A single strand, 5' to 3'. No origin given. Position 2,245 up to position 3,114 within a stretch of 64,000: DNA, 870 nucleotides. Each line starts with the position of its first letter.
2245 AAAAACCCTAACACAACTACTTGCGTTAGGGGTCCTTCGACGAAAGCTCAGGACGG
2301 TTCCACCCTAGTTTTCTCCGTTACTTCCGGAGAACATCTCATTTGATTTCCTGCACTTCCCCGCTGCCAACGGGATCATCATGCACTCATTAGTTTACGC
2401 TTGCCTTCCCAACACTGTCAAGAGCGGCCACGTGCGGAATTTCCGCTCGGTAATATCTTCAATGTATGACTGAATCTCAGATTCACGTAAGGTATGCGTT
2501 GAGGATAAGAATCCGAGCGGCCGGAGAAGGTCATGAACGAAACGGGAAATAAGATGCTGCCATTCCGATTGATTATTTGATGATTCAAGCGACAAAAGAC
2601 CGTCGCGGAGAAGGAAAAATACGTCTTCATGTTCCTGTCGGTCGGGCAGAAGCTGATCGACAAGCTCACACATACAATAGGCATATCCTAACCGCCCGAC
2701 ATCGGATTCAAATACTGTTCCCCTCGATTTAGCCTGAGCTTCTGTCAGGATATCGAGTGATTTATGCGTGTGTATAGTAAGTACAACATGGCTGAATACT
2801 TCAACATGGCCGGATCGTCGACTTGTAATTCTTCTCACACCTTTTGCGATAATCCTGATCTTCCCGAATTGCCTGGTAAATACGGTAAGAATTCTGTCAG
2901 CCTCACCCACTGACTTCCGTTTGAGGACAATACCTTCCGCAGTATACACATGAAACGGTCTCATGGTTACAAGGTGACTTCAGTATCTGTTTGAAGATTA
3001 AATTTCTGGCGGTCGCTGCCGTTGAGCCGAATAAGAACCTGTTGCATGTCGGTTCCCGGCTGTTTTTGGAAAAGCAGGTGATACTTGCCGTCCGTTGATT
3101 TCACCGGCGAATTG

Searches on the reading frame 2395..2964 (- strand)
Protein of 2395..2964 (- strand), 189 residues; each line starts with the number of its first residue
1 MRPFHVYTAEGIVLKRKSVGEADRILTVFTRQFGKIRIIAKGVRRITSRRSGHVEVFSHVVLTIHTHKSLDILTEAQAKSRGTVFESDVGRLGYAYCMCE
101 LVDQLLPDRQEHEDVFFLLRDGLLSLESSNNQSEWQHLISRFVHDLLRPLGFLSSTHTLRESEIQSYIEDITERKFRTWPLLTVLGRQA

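Call 62: search_protein_families(library=pfam, proteins=[window:2395-2964:-], max_evalue=0.0001)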
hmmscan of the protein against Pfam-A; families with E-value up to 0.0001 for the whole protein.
window:2395-2964:- (189 aa): 2 families
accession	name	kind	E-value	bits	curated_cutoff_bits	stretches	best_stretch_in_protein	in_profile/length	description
PF11967.14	RecO_N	-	6.8e-21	74.5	27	1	6-78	3-76/80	Recombination protein O N terminal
PF02565.21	RecO_C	-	9.4e-11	42.1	22.1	1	87-152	2-64/157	Recombination protein O C terminal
